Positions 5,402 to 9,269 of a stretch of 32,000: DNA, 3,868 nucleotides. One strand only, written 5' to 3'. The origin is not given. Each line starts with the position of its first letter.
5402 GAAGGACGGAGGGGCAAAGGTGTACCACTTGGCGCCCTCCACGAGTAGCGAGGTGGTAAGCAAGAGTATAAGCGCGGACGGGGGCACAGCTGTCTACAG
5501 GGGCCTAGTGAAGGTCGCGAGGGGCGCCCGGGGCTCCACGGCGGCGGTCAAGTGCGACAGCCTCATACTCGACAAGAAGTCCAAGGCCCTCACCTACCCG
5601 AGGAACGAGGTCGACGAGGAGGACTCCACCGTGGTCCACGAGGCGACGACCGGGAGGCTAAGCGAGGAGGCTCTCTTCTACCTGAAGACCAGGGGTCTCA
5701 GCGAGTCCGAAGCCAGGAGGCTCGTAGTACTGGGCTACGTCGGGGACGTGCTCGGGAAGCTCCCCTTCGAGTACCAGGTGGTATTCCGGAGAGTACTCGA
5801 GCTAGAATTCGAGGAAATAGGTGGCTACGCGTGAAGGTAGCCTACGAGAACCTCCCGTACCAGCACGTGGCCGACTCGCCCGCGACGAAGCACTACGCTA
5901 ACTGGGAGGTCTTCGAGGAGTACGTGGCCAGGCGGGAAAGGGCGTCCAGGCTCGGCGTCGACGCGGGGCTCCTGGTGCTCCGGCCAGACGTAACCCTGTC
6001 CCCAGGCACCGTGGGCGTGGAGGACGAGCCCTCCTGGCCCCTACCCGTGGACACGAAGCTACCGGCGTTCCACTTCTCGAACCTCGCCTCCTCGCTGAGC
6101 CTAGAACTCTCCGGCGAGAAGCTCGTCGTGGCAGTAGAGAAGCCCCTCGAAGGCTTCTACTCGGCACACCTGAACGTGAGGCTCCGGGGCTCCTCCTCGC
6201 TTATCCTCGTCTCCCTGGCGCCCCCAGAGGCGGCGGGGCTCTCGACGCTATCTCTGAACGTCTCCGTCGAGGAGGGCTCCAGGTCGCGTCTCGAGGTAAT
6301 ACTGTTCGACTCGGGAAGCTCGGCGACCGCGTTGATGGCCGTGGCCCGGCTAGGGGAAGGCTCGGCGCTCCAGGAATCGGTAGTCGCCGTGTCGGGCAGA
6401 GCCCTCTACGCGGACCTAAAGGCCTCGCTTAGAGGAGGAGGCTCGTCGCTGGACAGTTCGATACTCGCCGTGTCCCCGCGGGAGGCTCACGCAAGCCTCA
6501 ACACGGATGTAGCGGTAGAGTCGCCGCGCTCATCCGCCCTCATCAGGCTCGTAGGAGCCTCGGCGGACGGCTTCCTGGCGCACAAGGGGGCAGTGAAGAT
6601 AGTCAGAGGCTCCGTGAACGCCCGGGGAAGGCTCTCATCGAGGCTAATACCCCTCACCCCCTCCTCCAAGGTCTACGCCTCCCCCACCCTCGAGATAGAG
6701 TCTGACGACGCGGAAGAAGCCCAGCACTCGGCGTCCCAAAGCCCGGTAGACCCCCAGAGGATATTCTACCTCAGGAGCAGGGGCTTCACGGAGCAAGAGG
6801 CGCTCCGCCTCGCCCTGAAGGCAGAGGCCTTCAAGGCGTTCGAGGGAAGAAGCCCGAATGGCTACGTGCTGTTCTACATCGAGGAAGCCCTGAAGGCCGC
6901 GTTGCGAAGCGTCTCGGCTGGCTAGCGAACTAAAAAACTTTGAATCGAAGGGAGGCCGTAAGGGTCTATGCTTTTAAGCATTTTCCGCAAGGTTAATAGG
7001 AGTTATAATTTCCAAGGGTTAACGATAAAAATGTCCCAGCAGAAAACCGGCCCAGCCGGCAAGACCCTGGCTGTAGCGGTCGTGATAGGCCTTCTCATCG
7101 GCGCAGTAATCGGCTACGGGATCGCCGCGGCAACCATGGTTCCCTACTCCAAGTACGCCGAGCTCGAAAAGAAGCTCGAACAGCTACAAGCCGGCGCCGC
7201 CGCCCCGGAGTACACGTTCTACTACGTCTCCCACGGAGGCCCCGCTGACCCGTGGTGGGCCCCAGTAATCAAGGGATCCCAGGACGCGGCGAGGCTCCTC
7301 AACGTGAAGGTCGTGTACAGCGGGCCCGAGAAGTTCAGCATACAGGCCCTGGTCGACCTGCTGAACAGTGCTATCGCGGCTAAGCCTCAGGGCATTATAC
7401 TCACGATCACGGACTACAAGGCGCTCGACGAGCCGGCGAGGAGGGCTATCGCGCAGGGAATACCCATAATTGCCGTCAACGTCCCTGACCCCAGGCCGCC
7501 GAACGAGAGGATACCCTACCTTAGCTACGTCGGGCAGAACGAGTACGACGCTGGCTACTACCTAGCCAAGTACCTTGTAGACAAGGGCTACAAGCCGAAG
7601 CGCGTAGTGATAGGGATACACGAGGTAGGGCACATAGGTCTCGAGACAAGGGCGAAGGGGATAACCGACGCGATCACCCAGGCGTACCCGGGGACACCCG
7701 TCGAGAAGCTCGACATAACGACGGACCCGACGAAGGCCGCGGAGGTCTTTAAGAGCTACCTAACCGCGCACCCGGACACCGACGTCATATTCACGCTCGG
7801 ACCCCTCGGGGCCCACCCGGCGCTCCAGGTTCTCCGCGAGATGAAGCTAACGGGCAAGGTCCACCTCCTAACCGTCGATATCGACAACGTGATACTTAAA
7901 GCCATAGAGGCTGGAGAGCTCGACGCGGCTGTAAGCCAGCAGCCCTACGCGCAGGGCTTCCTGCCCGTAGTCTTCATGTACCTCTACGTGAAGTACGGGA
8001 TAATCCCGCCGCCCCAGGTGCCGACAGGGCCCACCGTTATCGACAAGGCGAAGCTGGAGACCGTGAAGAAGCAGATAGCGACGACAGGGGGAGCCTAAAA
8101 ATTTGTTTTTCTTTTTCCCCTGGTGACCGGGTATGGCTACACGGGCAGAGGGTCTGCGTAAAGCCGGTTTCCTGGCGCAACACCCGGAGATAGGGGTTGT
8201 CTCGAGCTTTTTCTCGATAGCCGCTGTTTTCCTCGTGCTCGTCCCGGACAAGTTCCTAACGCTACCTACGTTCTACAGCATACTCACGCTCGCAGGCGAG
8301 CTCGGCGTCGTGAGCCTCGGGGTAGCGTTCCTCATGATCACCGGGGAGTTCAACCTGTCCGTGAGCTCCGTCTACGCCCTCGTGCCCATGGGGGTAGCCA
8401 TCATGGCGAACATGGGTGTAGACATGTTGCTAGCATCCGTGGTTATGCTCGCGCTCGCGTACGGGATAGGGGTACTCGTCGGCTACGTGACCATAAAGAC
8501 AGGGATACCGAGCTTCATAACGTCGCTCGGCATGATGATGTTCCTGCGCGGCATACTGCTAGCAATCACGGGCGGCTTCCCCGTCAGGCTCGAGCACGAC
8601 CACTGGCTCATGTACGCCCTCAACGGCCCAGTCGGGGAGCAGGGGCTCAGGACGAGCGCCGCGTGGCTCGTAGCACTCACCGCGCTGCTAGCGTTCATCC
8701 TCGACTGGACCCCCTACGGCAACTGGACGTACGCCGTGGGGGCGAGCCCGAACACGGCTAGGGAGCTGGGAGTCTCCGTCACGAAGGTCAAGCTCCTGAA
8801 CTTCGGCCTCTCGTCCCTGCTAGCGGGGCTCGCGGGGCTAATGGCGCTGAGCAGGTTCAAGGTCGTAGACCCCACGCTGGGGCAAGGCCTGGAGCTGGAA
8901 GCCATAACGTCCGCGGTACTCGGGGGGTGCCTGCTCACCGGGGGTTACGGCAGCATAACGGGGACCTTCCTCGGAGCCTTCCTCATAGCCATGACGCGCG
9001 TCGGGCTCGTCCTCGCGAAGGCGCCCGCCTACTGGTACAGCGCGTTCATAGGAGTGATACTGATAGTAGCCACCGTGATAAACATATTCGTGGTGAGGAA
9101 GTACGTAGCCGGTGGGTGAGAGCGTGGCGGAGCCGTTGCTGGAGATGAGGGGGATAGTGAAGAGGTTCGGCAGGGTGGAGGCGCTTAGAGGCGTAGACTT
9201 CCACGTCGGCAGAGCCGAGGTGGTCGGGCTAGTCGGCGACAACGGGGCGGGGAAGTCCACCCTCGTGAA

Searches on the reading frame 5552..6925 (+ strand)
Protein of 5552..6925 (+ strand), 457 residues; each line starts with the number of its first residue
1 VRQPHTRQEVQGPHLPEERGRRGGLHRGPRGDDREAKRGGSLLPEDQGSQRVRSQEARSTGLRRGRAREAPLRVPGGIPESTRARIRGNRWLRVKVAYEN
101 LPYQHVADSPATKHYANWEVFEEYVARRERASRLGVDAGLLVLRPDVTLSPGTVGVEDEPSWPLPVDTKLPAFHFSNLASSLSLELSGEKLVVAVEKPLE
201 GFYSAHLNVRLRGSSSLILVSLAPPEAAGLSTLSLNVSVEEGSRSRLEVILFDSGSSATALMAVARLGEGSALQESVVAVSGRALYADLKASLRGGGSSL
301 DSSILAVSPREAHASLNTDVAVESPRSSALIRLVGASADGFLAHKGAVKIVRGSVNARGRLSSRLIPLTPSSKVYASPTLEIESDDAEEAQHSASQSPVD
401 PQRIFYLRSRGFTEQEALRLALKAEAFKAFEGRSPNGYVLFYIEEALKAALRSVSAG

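Call 20: search_protein_families(library=pfam, proteins=[window:5552-6925:+], max_evalue=0.001)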
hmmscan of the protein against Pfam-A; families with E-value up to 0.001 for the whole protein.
window:5552-6925:+ (457 aa): 1 family
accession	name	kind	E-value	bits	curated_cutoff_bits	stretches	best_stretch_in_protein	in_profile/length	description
PF01458.23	SUFBD_core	-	1.6e-27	97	27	1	220-423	27-230/232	SUF system FeS cluster assembly, SufBD core domain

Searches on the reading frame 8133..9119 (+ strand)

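Call 20: search_protein_families(library=pfam, proteins=[window:8133-9119:+], max_evalue=0.001)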
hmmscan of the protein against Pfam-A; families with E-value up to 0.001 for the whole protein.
window:8133-9119:+ (328 aa): 1 family
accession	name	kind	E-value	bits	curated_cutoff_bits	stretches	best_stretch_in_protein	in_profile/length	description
PF02653.21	BPD_transp_2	-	3.3e-41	141.6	26.8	1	49-313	4-268/269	Branched-chain amino acid transport system / permease component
